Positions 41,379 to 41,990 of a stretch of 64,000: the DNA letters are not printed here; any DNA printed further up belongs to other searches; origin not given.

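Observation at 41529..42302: Phage-borne pentapeptide-repeat protein (possible DNA mimic)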

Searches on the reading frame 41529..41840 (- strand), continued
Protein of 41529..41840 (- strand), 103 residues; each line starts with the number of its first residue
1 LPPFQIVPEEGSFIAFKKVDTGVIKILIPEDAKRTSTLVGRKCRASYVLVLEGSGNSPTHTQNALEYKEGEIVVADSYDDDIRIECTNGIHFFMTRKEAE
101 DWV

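Call 77: search_protein_families(library=pfam, proteins=[P0205, P0204, P0180, P0169, P0213, P0233, P0207, P0242], max_evalue=0.001)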
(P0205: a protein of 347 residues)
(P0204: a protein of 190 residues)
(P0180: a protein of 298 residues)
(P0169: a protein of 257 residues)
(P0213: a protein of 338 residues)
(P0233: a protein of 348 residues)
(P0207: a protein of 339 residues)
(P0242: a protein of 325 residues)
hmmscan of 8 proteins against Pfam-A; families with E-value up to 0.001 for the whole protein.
P0205 (347 aa): 3 families
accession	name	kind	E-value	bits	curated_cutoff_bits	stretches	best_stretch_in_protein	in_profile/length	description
PF00805.28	Pentapeptide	-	1.6e-40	136.6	20.2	4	169-208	1-40/40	Pentapeptide repeats (8 copies)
PF19062.5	DUF5758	-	1e-38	131.9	26.9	1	243-343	1-105/105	Family of unknown function (DUF5758)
PF13576.12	Pentapeptide_3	-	9.9e-11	42.1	27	1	183-224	3-47/48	Pentapeptide repeats (9 copies)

P0204 (190 aa): 1 family
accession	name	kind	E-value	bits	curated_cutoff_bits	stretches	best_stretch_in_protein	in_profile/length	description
PF19062.5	DUF5758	-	6.8e-38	129.3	26.9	1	85-187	3-105/105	Family of unknown function (DUF5758)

P0180 (298 aa): 5 families
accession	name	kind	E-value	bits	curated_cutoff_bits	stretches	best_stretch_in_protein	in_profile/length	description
PF19062.5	DUF5758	-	8.8e-37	125.7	26.9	1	191-295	1-105/105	Family of unknown function (DUF5758)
PF00805.28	Pentapeptide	-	6e-27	93.3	20.2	4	66-103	1-38/40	Pentapeptide repeats (8 copies)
PF13599.13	Pentapeptide_4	-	3.1e-14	53.2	38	1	29-99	4-74/78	Pentapeptide repeat region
PF13576.12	Pentapeptide_3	-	6e-11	42.8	27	2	42-78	5-44/48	Pentapeptide repeats (9 copies)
PF25296.1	Decapeptide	-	0.00014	22.1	45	1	45-107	4-66/74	Decapeptide repeat region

P0169 (257 aa): 4 families
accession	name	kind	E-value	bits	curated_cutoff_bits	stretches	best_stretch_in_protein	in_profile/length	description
PF00805.28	Pentapeptide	-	8.4e-28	96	20.2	2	82-121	1-40/40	Pentapeptide repeats (8 copies)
PF19062.5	DUF5758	-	3.4e-25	88.5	26.9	1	154-254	4-105/105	Family of unknown function (DUF5758)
PF13576.12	Pentapeptide_3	-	1.7e-11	44.6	27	2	81-122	3-47/48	Pentapeptide repeats (9 copies)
PF13599.13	Pentapeptide_4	-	0.0001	22.7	38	1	82-147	11-76/78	Pentapeptide repeat region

P0213 (338 aa): 4 families
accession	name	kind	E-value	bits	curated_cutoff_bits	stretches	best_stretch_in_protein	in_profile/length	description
PF19062.5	DUF5758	-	4.9e-48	161.9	26.9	2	120-222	2-104/105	Family of unknown function (DUF5758)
PF00805.28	Pentapeptide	-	2.8e-22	78.4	20.2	2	45-78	6-39/40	Pentapeptide repeats (8 copies)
PF13599.13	Pentapeptide_4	-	1e-09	38.7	38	1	29-95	10-76/78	Pentapeptide repeat region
PF13576.12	Pentapeptide_3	-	0.00035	21.2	27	0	60-95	9-47/48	Pentapeptide repeats (9 copies)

P0233 (348 aa): 3 families
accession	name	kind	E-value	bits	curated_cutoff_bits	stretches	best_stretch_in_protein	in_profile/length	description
PF19062.5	DUF5758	-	1.4e-41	141.1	26.9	1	240-343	1-105/105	Family of unknown function (DUF5758)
PF00805.28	Pentapeptide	-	5.5e-18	64.6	20.2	3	165-198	6-39/40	Pentapeptide repeats (8 copies)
PF13599.13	Pentapeptide_4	-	1.4e-05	25.5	38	1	165-224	11-70/78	Pentapeptide repeat region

P0207 (339 aa): 5 families
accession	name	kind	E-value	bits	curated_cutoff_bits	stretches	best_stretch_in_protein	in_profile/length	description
PF00805.28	Pentapeptide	-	6.5e-64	211.4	20.2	7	73-112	1-40/40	Pentapeptide repeats (8 copies)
PF19062.5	DUF5758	-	2.3e-34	117.9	26.9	1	232-336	1-105/105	Family of unknown function (DUF5758)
PF13599.13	Pentapeptide_4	-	1.4e-14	54.3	38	1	134-200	12-78/78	Pentapeptide repeat region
PF13576.12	Pentapeptide_3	-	6.5e-09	36.3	27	0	60-97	6-46/48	Pentapeptide repeats (9 copies)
PF25296.1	Decapeptide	-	1.9e-05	24.8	45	0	57-121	4-68/74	Decapeptide repeat region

P0242 (325 aa): 4 families
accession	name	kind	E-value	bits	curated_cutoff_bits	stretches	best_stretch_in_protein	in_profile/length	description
PF19062.5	DUF5758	-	7e-31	106.8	26.9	1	220-320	1-105/105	Family of unknown function (DUF5758)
PF00805.28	Pentapeptide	-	4.3e-26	90.5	20.2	2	176-212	1-37/40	Pentapeptide repeats (8 copies)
PF13599.13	Pentapeptide_4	-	0.0001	22.7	38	0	143-201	18-76/78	Pentapeptide repeat region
PF13576.12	Pentapeptide_3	-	0.00054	20.6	27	0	179-215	2-40/48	Pentapeptide repeats (9 copies)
